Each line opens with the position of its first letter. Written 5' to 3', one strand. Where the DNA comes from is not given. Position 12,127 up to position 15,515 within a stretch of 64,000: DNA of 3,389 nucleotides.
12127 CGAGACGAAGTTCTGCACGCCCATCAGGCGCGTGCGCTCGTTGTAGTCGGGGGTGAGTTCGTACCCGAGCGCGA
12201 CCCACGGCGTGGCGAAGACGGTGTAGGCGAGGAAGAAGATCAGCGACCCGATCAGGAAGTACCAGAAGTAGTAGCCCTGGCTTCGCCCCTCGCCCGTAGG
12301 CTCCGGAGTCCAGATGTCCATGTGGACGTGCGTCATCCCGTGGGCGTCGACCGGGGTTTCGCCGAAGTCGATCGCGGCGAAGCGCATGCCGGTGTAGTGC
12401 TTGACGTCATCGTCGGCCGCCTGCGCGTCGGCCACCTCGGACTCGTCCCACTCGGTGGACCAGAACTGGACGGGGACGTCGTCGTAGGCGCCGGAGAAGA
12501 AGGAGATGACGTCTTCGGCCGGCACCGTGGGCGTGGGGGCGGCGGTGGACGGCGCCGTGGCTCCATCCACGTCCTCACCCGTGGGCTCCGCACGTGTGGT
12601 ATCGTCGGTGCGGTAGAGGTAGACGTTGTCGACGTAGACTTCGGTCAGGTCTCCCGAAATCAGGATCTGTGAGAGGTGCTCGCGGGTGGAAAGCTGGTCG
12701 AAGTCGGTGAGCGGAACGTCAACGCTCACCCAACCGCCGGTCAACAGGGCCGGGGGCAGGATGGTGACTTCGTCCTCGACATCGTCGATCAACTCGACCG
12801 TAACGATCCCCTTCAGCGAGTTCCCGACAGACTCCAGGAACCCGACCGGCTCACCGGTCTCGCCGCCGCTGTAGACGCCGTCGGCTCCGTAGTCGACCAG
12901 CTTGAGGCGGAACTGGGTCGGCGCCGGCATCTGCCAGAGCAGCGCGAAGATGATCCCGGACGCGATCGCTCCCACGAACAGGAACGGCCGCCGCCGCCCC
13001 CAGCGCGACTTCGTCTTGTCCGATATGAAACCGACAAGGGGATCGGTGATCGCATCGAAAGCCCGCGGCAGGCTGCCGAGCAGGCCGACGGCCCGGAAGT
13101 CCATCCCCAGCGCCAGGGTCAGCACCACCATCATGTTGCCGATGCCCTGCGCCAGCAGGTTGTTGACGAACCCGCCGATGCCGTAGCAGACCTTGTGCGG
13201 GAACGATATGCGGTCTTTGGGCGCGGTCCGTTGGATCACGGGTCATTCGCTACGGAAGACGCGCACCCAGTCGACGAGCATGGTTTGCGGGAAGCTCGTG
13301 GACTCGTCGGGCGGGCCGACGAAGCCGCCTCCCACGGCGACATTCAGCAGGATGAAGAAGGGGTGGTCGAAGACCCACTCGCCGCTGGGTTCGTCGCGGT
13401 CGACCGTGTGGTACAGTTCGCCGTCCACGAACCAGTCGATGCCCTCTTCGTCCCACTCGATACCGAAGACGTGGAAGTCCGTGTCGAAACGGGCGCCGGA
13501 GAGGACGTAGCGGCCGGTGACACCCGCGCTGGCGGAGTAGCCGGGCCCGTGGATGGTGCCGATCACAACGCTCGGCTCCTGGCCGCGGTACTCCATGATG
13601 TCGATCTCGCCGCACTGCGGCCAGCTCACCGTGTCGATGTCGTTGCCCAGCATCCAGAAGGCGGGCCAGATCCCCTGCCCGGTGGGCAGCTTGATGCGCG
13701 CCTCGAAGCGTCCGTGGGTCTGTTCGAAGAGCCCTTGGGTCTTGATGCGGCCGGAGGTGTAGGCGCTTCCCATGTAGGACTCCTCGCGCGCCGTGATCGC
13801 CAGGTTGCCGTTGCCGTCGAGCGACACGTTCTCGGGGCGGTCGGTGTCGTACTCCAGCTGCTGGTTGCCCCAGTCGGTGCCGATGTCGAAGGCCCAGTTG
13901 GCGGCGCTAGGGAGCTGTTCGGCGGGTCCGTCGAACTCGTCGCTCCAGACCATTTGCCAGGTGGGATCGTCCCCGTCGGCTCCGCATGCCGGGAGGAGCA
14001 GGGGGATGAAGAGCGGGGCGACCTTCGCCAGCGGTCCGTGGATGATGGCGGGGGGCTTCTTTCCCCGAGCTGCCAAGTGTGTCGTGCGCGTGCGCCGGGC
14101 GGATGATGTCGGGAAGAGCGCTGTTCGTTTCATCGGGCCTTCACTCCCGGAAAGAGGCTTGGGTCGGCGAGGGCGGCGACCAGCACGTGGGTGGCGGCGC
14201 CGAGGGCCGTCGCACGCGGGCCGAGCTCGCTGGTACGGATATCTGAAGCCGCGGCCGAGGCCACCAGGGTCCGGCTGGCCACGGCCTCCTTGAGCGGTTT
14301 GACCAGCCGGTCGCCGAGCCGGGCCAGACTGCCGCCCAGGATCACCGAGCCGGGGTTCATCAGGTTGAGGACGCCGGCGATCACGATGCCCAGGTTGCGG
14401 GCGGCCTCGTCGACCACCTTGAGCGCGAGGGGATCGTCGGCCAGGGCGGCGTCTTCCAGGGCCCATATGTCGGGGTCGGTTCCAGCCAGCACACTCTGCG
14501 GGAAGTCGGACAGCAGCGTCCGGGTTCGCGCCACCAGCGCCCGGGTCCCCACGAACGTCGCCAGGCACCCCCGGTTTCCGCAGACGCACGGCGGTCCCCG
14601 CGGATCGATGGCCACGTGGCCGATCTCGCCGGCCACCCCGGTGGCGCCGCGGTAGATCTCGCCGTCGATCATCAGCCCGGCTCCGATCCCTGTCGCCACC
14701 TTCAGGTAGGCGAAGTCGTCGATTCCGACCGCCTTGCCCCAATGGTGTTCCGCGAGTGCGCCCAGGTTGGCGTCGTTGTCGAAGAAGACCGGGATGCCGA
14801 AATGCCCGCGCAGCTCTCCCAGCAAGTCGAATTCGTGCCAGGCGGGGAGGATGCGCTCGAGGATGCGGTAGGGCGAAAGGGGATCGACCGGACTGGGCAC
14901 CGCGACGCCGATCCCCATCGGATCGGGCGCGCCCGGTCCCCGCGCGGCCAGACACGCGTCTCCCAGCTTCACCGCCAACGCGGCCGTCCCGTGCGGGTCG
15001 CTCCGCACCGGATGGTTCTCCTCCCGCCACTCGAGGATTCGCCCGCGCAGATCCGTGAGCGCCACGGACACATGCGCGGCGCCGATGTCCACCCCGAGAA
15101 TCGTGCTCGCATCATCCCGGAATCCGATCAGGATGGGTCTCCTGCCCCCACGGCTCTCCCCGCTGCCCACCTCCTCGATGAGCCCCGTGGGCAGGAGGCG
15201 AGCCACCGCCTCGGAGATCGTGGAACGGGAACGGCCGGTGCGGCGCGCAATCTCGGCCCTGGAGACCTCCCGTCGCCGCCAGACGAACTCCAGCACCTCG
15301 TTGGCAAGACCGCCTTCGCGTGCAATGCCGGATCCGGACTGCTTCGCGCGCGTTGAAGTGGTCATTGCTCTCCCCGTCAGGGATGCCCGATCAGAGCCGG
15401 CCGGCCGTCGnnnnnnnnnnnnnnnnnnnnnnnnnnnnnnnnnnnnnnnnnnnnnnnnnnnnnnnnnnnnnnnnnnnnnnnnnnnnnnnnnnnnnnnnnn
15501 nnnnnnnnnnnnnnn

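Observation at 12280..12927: Sugar:cation symporter with a circularly permuted glycan-binding-type module inserted in a periplasmic loop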

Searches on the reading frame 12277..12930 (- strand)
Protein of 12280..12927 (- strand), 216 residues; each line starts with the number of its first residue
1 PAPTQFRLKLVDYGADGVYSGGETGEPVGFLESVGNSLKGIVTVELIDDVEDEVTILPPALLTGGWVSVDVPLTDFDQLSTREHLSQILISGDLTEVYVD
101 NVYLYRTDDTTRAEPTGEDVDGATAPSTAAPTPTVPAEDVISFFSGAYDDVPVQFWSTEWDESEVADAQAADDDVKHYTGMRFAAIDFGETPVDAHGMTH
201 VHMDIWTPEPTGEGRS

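Call 6: search_protein_families(library=pfam, max_evalue=0.1, proteins=[window:12280-12927:-])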
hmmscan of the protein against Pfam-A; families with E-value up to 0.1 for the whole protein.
window:12280-12927:- (216 aa): 0 families

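Call 11: search_protein_families(library=ncbifam, max_evalue=0.1, proteins=[window:12280-12927:-])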
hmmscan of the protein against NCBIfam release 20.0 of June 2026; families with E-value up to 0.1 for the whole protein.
window:12280-12927:- (216 aa): 0 families

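Call 22: predict_structure(alignment_id=A2)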
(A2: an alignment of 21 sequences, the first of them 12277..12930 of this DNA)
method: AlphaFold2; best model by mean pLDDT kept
length: 218 residues; sequences in the alignment: 21
mean_pLDDT: 79.4   pTM: 0.78
mean pLDDT of the five models: 79.4, 78.9, 76.1, 75.6, 74.6
residues with pLDDT >= 90: 104; 70-90: 63; 50-70: 22; < 50: 29
segments of 3 or more residues with pLDDT < 50: 21-24, 26-48
pLDDT, mean of each block of 10 residues (from residue 1): 80 69 40 34 40 70 88 86 86 94 94 71 85 94 96 92 90 93 91 90 94 64
secondary structure, 60 per line:
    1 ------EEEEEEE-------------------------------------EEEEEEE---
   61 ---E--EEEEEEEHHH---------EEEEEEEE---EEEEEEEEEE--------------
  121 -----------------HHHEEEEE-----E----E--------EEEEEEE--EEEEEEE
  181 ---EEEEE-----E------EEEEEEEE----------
elements in order: E7-13 E51-57 E67-73 E86-93 E97-106 E141-145 E165-171 E174-180 E184-188 E201-208

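Call 26: fold_search(model_id=the predicted structure, library=pdb)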
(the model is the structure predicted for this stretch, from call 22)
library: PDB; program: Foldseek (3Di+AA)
matches with E <= 10: 430; with E <= 0.001: 0
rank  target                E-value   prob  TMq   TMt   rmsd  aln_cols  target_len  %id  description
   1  7k7c_B                1.6e-01  0.06  0.11  0.06  15.5       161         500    9  Crystal structure of diphtheria toxin from crystals obtained at pH 5.5 (released 2020-11-18)
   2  8g0f_B                1.9e-01  0.06  0.11  0.06  14.5       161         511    9  Crystal structure of diphtheria toxin H223Q/H257Q double mutant (pH 5.5) (released 2023-07-05)
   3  5gy0_A                1.9e-01  0.06  0.14  0.07  15.3       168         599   12  Crystal structure of endoglucanase CelQ from Clostridium thermocellum complexed with cellotetraose (released 2017-09-27)
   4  5gy1_A                1.9e-01  0.06  0.14  0.07  15.4       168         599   12  Crystal structure of endoglucanase CelQ from Clostridium thermocellum complexed with cellotriose (released 2017-09-27)
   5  4ae1_B                2.4e-01  0.04  0.13  0.08  16.1       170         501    8  Crystal structure of diphtheria toxin mutant CRM197 in complex with nicotinamide (released 2012-03-28)
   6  7k7e_A                2.5e-01  0.04  0.12  0.08  15.8       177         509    7  Crystal structure of diphtheria toxin from crystals obtained at pH 7.0 (released 2020-11-18)
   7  1qzn                  2.6e-01  0.03  0.11  0.12  14.7       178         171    9  Crystal Structure Analysis of a type II cohesin domain from the cellulosome of Acetivibrio cellulolyticus (released 2004-09-21)
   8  5gxx_A                2.8e-01  0.06  0.14  0.07  15.3       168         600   11  Crystal structure of endoglucanase CelQ from Clostridium thermocellum complexed with Tris (released 2017-09-27)
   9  7k7b_B                2.9e-01  0.03  0.11  0.07  16.6       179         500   10  Crystal structure of diphtheria toxin from crystals obtained at pH 5.0 (released 2020-11-18)
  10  7o4w                  3.1e-01  0.04  0.12  0.06  14.6       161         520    9  Crystal structure of diphtheria toxin mutant CRM197 with a disulphide bond replaced by a Cys-Acetone-Cys bridge (released 2022-04-06)
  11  2xbt                  3.3e-01  0.08  0.16  0.20  14.5       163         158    6  Structure of a scaffoldin carbohydrate-binding module family 3b from the cellulosome of Bacteroides cellulosolvens: Stru (released 2011-04-06)
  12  7k7d_B                3.3e-01  0.04  0.12  0.06  14.4       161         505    8  Crystal structure of diphtheria toxin from crystals obtained at pH 6.0 (released 2020-11-18)
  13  7k7d_A                3.5e-01  0.04  0.11  0.07  14.5       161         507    9  Crystal structure of diphtheria toxin from crystals obtained at pH 6.0 (released 2020-11-18)
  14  5gxx_B                3.5e-01  0.04  0.14  0.07  15.4       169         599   12  Crystal structure of endoglucanase CelQ from Clostridium thermocellum complexed with Tris (released 2017-09-27)
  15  8g0f_A                3.9e-01  0.04  0.12  0.06  15.1       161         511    9  Crystal structure of diphtheria toxin H223Q/H257Q double mutant (pH 5.5) (released 2023-07-05)
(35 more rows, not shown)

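Call 56: find_related_loci(query=A2, collection=genome_contigs, flank=6000)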
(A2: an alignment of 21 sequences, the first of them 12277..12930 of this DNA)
Query A2 (218 aa) in genome_contigs; peptide patterns used: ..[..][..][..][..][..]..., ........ (x = any residue, [..] = any of these).
302 stretches matched a pattern; 161 encode a relative of the query (tblastn E <= 1e-3); the best 80 are kept; 78 distinct loci.
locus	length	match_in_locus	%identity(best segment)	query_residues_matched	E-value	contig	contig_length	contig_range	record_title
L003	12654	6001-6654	97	1-218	1e-140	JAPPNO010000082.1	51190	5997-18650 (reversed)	MAG: Gemmatimonadota bacterium isolate RHO3_bin_73 NODE_1463_length_51190_cov_31.160653, whole genome shotgun sequence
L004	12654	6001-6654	96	1-218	2e-139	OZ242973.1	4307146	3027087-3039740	MAG: Longimicrobiales bacterium isolate 604f19ae-e220-46ce-a052-2e0d8117235f genome assembly, chromosome: 1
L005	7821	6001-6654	87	1-218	4e-128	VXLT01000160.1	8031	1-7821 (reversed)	MAG: Gemmatimonadetes bacterium isolate SB0661_bin_2 NODE_5241_length_8031_cov_79.701354, whole genome shotgun sequence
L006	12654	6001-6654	84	1-218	1e-123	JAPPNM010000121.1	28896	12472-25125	MAG: Gemmatimonadota bacterium isolate RHO3_bin_71 NODE_2940_length_28896_cov_97.558718, whole genome shotgun sequence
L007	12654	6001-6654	85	1-218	3e-122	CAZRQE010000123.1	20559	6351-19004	MAG TPA_asm: uncultured Gemmatimonadaceae bacterium isolate SRP338948_co1_128 genome assembly, contig: k141_256702, whol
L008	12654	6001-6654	82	1-218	2e-118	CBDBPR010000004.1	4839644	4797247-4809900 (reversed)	MAG: Longimicrobiales bacterium isolate 15bddbfb-3f49-4ba2-9727-ef350e1ccbcb genome assembly, contig: contig_4, whole ge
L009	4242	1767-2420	85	1-218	2e-119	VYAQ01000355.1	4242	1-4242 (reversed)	MAG: Gemmatimonadetes bacterium isolate SB0672_bin_21 NODE_6155_length_4242_cov_9.745164, whole genome shotgun sequence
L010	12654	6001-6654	82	1-218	6e-117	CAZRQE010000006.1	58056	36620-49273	MAG TPA_asm: uncultured Gemmatimonadaceae bacterium isolate SRP338948_co1_128 genome assembly, contig: k141_75380, whole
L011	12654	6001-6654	81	1-218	1e-116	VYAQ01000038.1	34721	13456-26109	MAG: Gemmatimonadetes bacterium isolate SB0672_bin_21 NODE_188_length_34721_cov_11.207148, whole genome shotgun sequence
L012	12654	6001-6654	82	1-218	2e-113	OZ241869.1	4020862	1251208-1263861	MAG: Longimicrobiales bacterium isolate 4d932f89-bb95-4433-bef4-8436000ce683 genome assembly, chromosome: 1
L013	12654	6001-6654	78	1-218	2e-111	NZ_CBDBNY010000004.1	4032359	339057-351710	MAG: Candidatus Palauibacter sp. isolate 9c20def5-05d6-4f68-ae38-90b01f08d4a3 contig_3, whole genome shotgun sequence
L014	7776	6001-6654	81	1-218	1e-110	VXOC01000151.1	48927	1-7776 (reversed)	MAG: Gemmatimonadetes bacterium isolate SB0662_bin_23 NODE_729_length_48927_cov_243.644295, whole genome shotgun sequenc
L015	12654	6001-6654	79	1-218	6e-107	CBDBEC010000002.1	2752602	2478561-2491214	MAG: Longimicrobiales bacterium isolate bda4050e-511f-4aaa-a039-d0144e0c49ad genome assembly, contig: contig_2, whole ge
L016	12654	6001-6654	74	1-218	1e-106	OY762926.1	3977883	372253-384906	MAG: Gemmatimonadota bacterium isolate 6e3ee631-f785-49ea-85f7-2f24cfa146af genome assembly, chromosome: 1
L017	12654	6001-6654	79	1-218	5e-106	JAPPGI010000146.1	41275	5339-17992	MAG: Gemmatimonadota bacterium isolate RHO1_bin_51 NODE_1907_length_41275_cov_801.042746, whole genome shotgun sequence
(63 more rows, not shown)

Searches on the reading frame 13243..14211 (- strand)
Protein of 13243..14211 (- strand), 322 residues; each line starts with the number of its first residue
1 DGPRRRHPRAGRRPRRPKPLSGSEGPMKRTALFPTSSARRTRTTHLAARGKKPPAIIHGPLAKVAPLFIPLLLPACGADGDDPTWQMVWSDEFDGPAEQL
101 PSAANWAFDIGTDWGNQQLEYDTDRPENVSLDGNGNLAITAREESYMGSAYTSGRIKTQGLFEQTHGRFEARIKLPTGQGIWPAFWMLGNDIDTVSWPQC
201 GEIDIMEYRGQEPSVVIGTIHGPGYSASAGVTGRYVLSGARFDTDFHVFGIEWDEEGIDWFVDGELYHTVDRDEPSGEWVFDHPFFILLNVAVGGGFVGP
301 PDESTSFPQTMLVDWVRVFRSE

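Call 6: search_protein_families(library=pfam, max_evalue=0.1, proteins=[window:13243-14211:-])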
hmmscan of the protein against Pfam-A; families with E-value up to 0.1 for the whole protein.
window:13243-14211:- (322 aa): 2 families
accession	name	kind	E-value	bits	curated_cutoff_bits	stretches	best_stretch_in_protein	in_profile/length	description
PF00722.28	Glyco_hydro_16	-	7e-27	94.4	22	1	126-316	11-174/175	Glycosyl hydrolases family 16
PF03935.22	SKN1_KRE6_Sbg1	-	7e-14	51.6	30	2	81-190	113-224/501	Beta-glucan synthesis-associated protein SKN1/KRE6/Sbg1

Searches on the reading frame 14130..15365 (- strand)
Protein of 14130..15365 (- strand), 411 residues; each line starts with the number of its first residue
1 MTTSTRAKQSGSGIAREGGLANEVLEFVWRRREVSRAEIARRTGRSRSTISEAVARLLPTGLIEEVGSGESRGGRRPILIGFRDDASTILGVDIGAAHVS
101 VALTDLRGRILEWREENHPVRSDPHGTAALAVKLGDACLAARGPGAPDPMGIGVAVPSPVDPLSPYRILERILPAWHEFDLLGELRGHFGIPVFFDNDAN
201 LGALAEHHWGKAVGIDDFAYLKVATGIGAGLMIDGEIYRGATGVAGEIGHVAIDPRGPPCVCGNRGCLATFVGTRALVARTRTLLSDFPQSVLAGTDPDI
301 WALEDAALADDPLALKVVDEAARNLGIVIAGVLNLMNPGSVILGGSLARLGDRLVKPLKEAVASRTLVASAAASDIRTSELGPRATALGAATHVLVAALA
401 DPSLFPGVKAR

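Call 6: search_protein_families(library=pfam, max_evalue=0.1, proteins=[window:14130-15365:-])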
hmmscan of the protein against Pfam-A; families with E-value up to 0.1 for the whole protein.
window:14130-15365:- (411 aa): 16 families
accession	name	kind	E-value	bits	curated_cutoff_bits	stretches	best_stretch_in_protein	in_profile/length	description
PF00480.26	ROK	-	6.5e-55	187.1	22.9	1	90-392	2-289/294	ROK family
PF12802.13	MarR_2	-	9.1e-06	26.2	27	1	24-70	10-57/61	MarR family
PF13463.12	HTH_27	-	4.2e-05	24.2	22.2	1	23-72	7-57/68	Winged helix DNA-binding domain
PF13936.12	HTH_38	-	0.00055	20.1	27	1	28-55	15-42/44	Helix-turn-helix domain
PF09339.16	HTH_IclR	-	0.0011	19.1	22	1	25-65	9-50/52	IclR helix-turn-helix domain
PF13412.12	HTH_24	-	0.0011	19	21.9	1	25-64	9-48/48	Winged helix-turn-helix DNA-binding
PF01978.25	TrmB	-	0.0025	18.1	25.6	1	33-66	22-55/68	Sugar-specific transcriptional regulator TrmB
PF01047.28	MarR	-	0.0035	17.6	24.6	1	24-64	8-48/59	MarR family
PF08279.18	HTH_11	-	0.0035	17.6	25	1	23-61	4-43/55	HTH domain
PF13384.12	HTH_23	-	0.0038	17.4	24.6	1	25-56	8-40/50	Homeodomain-like domain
PF25212.1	HVO_A0114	-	0.0045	17.2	27.6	1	23-70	26-73/84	HVO_A0114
PF12840.13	HTH_20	-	0.0055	17.1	27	1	24-66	9-51/51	Helix-turn-helix domain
PF13545.12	HTH_Crp_2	-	0.0098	16.3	27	1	33-67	22-56/70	Crp-like helix-turn-helix domain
PF13518.12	HTH_28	-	0.023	15.2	25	1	23-56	4-35/52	Helix-turn-helix domain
PF25213.1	HVO_A0261_N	-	0.028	14.7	35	1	30-68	21-59/86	HVO_A0261 N-terminal domain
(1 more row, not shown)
